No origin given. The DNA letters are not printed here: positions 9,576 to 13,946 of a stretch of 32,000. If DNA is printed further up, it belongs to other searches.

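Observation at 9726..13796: Unusual single-polypeptide architecture: HEXXH peptidase + full UvrD motif set + four-Cys PD-(D/E)XK nuclease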

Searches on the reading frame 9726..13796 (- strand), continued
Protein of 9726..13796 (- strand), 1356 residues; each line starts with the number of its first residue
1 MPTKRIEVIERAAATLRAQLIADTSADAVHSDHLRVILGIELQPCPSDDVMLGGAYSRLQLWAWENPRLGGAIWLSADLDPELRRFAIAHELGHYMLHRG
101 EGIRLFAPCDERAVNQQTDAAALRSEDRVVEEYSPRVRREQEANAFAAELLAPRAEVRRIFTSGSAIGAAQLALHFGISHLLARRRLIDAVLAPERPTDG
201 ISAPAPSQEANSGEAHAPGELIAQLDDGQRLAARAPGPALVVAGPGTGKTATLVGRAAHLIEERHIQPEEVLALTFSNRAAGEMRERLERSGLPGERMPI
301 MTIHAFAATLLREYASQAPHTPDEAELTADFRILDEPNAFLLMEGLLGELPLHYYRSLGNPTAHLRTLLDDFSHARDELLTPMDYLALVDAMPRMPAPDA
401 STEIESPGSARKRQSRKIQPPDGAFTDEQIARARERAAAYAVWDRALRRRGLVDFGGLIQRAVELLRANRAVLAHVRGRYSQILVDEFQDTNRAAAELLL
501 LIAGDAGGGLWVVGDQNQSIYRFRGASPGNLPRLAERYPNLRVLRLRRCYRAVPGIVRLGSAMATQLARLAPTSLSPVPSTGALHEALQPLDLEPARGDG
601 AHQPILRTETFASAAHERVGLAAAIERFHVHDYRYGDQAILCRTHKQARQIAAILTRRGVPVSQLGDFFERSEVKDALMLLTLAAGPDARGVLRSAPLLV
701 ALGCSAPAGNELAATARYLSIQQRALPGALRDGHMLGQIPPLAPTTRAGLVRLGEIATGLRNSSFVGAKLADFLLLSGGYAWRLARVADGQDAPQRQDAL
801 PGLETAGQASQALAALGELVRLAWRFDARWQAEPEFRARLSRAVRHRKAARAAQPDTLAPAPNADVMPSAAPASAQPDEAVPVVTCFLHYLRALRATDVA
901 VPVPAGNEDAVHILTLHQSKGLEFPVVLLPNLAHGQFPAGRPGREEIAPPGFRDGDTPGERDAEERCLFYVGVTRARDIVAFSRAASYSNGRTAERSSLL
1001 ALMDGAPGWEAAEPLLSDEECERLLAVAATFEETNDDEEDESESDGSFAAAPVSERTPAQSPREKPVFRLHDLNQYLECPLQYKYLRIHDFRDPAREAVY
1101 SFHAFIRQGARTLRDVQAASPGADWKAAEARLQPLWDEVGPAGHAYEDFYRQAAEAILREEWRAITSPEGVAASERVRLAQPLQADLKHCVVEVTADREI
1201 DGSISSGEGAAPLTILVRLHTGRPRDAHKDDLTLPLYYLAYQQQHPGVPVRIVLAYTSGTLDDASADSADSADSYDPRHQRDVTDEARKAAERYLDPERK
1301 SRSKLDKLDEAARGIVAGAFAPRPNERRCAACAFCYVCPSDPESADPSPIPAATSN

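Call 68: list_cluster_members(proteins=[P0001, P0088, P0090, P0092, P0099, P0100, P0101, P0105, P0087, P0078])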
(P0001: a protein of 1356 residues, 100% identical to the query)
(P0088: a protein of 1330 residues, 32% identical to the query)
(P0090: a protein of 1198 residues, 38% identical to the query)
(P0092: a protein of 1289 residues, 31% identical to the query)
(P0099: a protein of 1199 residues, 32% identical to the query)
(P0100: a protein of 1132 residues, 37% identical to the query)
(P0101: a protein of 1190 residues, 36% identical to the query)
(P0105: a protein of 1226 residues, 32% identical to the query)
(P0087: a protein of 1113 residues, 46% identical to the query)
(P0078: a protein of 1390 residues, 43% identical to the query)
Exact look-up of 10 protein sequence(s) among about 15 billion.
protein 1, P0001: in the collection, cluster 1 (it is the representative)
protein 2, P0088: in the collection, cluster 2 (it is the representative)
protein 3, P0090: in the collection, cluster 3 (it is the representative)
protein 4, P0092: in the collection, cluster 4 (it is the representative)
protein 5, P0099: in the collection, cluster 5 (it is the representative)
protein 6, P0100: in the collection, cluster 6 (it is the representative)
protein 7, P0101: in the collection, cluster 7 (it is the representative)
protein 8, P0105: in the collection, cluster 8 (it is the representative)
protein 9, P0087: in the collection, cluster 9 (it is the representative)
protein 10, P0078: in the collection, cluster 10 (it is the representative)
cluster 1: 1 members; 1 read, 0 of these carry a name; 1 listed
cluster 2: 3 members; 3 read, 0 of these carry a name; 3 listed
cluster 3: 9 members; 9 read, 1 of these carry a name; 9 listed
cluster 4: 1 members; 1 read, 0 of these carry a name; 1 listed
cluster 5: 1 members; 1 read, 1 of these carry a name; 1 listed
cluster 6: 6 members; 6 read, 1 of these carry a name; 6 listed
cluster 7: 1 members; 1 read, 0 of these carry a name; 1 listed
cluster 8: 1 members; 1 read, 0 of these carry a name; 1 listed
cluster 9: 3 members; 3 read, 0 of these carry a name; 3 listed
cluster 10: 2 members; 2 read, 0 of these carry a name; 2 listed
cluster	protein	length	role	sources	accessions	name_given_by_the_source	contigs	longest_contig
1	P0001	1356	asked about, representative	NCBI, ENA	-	-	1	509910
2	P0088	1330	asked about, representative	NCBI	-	-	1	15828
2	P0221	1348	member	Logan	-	-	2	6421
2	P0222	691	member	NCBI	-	-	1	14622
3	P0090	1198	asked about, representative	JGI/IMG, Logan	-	-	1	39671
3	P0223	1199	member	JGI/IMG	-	DNA helicase-2/ATP-dependent DNA helicase PcrA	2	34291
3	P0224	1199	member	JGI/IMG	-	-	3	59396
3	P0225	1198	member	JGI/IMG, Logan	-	-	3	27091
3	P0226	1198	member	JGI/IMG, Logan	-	-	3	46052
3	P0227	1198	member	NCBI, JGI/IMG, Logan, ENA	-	-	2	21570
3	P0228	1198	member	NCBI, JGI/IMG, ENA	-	-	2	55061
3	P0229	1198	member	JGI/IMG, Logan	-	-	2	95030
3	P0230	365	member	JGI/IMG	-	-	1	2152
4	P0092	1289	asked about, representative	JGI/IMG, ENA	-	-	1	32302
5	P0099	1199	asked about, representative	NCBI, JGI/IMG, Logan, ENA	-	superfamily I DNA/RNA helicase/Zn-dependent peptidase ImmA (M78 family)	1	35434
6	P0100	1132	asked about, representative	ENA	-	-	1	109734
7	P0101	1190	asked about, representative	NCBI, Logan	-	-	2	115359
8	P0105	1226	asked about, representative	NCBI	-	-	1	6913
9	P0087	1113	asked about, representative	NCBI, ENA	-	-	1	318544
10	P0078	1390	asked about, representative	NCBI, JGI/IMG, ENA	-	-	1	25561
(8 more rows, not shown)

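Call 83: find_encoding_contigs(protein=P0090, flank=6000, max_places=2)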
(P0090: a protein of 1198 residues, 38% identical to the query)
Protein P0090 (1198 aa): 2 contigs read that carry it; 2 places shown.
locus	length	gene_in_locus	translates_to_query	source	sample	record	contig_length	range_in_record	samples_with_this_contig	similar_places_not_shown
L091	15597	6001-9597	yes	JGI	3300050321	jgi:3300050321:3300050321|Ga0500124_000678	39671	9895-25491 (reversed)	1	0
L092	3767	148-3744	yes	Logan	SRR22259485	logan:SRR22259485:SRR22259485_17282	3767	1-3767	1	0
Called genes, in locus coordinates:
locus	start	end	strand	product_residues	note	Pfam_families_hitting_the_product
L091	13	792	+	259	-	PF05552:MS_channel_1st_1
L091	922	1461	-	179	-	PF00196:GerE (faint), PF13384:HTH_23 (faint), PF01844:HNH (weak), PF13392:HNH_3 (weak)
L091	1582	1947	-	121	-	PF17269:DUF5335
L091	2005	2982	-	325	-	PF00248:Aldo_ket_red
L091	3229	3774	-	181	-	-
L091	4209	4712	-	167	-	-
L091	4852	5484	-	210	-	PF06725:3D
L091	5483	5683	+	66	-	-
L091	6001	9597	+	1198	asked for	PF06114:Peptidase_M78 (weak), PF00580:UvrD-helicase, PF13245:AAA_19, PF13361:UvrD_C, PF13538:UvrD_C_2 (faint), PF13361:UvrD_C, PF12705:PDDEXK_1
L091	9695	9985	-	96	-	-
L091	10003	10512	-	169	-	-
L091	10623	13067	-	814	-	PF01590:GAF, PF13185:GAF_2, PF00989:PAS (weak), PF08447:PAS_3, PF00989:PAS, PF00990:GGDEF, PF01966:HD, PF13487:HD_5, +5 more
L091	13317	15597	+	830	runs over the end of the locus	PF01966:HD, PF13487:HD_5, PF01590:GAF, PF13185:GAF_2, PF13492:GAF_3 (weak), PF00990:GGDEF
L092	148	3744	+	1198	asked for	PF06114:Peptidase_M78 (weak), PF00580:UvrD-helicase, PF13245:AAA_19, PF13361:UvrD_C, PF13538:UvrD_C_2 (faint), PF13361:UvrD_C, PF12705:PDDEXK_1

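Call 84: find_encoding_contigs(protein=P0098, flank=6000, max_places=1)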
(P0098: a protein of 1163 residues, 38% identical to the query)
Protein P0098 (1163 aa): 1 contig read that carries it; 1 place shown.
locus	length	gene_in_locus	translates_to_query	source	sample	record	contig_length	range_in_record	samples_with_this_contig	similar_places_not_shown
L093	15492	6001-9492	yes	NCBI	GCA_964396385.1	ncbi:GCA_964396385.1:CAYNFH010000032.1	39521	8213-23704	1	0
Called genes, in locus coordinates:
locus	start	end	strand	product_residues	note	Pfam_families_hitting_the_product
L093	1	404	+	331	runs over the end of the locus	PF13646:HEAT_2 (faint)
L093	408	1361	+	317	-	PF05448:AXE1, PF01738:DLH (faint), PF20434:BD-FAE (faint), PF00561:Abhydrolase_1 (faint)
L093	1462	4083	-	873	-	-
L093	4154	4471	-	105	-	-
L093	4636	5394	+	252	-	PF08281:Sigma70_r4_2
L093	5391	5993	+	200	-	-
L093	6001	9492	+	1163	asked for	PF06114:Peptidase_M78 (faint), PF00580:UvrD-helicase, PF13245:AAA_19, PF13538:UvrD_C_2 (faint), PF13361:UvrD_C, PF12705:PDDEXK_1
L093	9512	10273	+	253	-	PF00106:adh_short, PF08659:KR, PF01370:Epimerase (weak), PF13561:adh_short_C2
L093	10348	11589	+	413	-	PF04198:Sugar-bind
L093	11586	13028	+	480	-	PF00342:PGI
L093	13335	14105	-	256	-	PF02578:Cu-oxidase_4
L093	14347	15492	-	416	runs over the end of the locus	PF00091:Tubulin, PF12327:FtsZ_C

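Call 85: search_protein_families(library=pfam, proteins=[P0079], max_evalue=0.001)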
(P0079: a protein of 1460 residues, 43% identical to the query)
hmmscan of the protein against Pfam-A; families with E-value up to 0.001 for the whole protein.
P0079 (1460 aa): 8 families
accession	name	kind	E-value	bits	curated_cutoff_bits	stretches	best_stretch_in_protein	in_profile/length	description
PF00580.27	UvrD-helicase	-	3.6e-56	191.3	23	1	236-561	1-270/271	UvrD/REP helicase N-terminal domain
PF13361.12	UvrD_C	-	1.8e-27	97.2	25.6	2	993-1072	284-347/350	UvrD-like helicase C-terminal domain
PF13245.12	AAA_19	-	1.3e-20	74.4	25.1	1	245-545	9-132/134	AAA domain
PF06114.19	Peptidase_M78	-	2.5e-12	47.1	22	1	73-187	34-122/123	IrrE N-terminal-like domain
PF13538.12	UvrD_C_2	-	1.6e-08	34.7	27.4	0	998-1021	3-28/52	UvrD-like helicase C-terminal domain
PF13604.12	AAA_30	-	8.5e-08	32.6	27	1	235-300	1-67/191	AAA domain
PF12705.13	PDDEXK_1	-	2.3e-07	31.4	22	1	1344-1454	162-247/247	PD-(D/E)XK nuclease superfamily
PF13086.12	AAA_11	-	1.7e-05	25.2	27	1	235-301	1-74/257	AAA domain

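Call 90: search_dna_similar(query=window:9726-13796:-, collection=phages, mode=protein, max_rows=10)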
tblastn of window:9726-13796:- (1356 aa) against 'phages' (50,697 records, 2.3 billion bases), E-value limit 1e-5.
Records with a match: 77; places in all: 80; records where one place covers at least 80% of the query: 0.
Best place of each record, by identity: <60% 77.
By first word of the organism name: Bacteriophage 37; Bacillus 7; Listeria 7; Clostridioides 5; Acinetobacter 4; Clostridium 4; Salmonella 3; Escherichia 2; Bdellovibrio 2; Enterococcus 1; and 5 more.
By host as written in the record: - 45; Listeria monocytogenes 7; Bacillus thuringiensis 2; Homo sapiens 2; Escherichia coli O157:H7 ATCC 43895 2; Bacillus megaterium str. ATCC 43725 2; Bdellovibrio bacteriovorus 2; Clostridium difficile strain CD105HE1 ribotype 076 2; and 12 more.
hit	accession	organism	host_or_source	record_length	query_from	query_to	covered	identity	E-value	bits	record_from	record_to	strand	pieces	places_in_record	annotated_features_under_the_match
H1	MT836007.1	Bacteriophage sp.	human fecal samples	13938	220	985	44%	30.9%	8e-32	203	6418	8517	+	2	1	record has no annotation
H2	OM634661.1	Bacillus phage vB_BauM_KLEB27-3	Bacillus australimaris sKR4M-27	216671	229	942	53%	23.3%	3e-26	124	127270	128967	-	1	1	DNA helicase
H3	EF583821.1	Bacillus phage 0305phi8-36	Bacillus thuringiensis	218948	235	985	39%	27.7%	4e-31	201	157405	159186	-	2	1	ORF023: PcrA helicase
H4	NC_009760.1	Bacillus phage 0305phi8-36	Bacillus thuringiensis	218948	235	985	39%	27.7%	4e-31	201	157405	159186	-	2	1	ORF023: DNA helicase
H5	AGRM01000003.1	Salmonella enterica subsp. houtenae str. ATCC BAA-1581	Homo sapiens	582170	224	743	38%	27.4%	1e-22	112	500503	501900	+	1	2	ATP-dependent DNA helicase Rep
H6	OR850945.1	Salmonella phage S.Kent 1-2-1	Salmonella enterica subsp. enterica ...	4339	224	743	38%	27.4%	1e-22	111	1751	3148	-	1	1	record has no annotation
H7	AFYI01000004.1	Salmonella enterica subsp. enterica serovar Infantis str. ...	Homo sapiens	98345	224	743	38%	27.4%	2e-22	111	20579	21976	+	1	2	ATP-dependent DNA helicase Rep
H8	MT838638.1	Bacteriophage sp.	human fecal samples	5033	219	694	35%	29.7%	1e-38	164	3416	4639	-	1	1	record has no annotation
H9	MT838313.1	Bacteriophage sp.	human fecal samples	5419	234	987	39%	26.0%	2e-25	182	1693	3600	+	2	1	record has no annotation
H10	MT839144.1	Bacteriophage sp.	human fecal samples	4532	237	687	33%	30.7%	6e-31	139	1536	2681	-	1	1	record has no annotation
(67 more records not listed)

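Call 91: search_dna_similar(query=window:9726-13796:-, collection=plasmids, mode=protein, max_rows=10)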
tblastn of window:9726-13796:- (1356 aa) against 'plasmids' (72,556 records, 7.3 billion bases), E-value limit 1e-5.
Records with a match: 921; places in all: 991; records where one place covers at least 80% of the query: 4.
Best place of each record, by identity: <60% 921.
By first word of the organism name: Ralstonia 134; Sinorhizobium 87; Acinetobacter 52; Rhizobium 38; Vibrio 38; Klebsiella 37; Bacillus 29; Xanthomonas 23; Citrobacter 21; Agrobacterium 18; and 190 more.
By predicted mobility (MOB-suite, as given by PLSDB): non-mobilizable 434; conjugative 256; mobilizable 231.
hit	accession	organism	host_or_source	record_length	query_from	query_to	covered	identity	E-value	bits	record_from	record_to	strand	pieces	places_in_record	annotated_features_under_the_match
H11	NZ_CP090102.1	Rhizobium leguminosarum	Trifolium pratense,Cell culture,Plant ...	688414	70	1350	86%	30.5%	3e-68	331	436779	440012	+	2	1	ATP-dependent helicase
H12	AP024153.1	Abditibacteriota bacterium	Acer palmatum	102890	68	1340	80%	29.6%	6e-54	303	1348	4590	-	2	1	pcrA_2: ATP-dependent DNA helicase PcrA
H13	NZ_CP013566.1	Rhizobium phaseoli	Phaseolus vulgaris,Whole ...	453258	68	1175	82%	27.6%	2e-57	227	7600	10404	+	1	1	ATP-dependent helicase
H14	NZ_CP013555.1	Rhizobium phaseoli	-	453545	68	1175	82%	27.6%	2e-57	227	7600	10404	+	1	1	ATP-dependent helicase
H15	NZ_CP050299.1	Mesorhizobium huakuii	Oxytropis kamtschatica,cell ...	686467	71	1245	70%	29.6%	8e-46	276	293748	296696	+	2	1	ATP-dependent helicase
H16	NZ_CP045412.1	Roseovarius sp. THAF8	pure culture,Surface of a polyethylene ...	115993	83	1223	69%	29.8%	3e-51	273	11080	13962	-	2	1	ATP-dependent helicase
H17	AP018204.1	Leptolyngbya boryana NIES-2135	-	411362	86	1015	61%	33.3%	3e-62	306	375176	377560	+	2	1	uvrD: DNA helicase II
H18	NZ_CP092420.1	Leptolyngbya boryana IU 594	-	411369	86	1015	61%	33.3%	3e-62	306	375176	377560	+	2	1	UvrD-helicase domain-containing protein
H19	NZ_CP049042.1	Pseudohalocynthiibacter aestuariivivens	pure culutre,Seawater recirculating ...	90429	6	785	58%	34.5%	4e-72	275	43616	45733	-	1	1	ATP-dependent helicase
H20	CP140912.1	Sinorhizobium medicae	Medicago lupulina,whole organism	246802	39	1000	57%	34.0%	3e-62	317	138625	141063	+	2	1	UvrD-helicase domain-containing protein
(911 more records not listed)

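Call 92: get_annotated_region(hit=H11, flank=6000)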
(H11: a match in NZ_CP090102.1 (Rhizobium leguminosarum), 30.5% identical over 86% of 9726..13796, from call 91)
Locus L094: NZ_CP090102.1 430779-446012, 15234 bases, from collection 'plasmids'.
description: Rhizobium leguminosarum strain Tp73_4 plasmid pRL11, complete sequence
organism: Rhizobium leguminosarum (NCBI taxid 384)
taxonomy: Bacteria; Pseudomonadota; Alphaproteobacteria; Hyphomicrobiales; Rhizobiaceae; Rhizobium; Rhizobium leguminosarum
host: -; source: Trifolium pratense,Cell culture,Plant nodule; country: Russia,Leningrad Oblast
typing (MOB-suite, as given by PLSDB): conjugative; relaxase MOBQ; mating-pair formation MPF_T
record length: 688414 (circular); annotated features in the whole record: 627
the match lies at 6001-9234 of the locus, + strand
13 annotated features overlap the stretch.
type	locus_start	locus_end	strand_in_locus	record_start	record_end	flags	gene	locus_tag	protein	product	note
CDS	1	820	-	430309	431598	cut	-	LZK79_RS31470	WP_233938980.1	N-6 DNA methylase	GO:0006306 - DNA methylation [Evidence IEA]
CDS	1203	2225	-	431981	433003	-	-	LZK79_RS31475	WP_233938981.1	hypothetical protein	-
CDS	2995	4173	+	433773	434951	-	-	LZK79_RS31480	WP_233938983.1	ATP-binding protein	-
CDS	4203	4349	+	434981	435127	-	-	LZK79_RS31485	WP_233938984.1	hypothetical protein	-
CDS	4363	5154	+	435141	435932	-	-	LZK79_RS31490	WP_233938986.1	hypothetical protein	-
CDS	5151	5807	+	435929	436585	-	-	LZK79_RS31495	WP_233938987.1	hypothetical protein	-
CDS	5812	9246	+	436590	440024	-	-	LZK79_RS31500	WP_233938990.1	ATP-dependent helicase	-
CDS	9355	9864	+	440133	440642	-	-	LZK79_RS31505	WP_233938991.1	hypothetical protein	-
CDS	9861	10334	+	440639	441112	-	-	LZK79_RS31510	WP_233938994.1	hypothetical protein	-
CDS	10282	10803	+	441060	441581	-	-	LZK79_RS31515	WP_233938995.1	hypothetical protein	-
CDS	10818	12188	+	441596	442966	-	-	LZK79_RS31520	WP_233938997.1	hypothetical protein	-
CDS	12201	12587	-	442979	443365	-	-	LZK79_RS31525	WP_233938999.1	hypothetical protein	-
CDS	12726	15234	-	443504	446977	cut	-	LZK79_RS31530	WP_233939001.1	DEAD/DEAH box helicase family protein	-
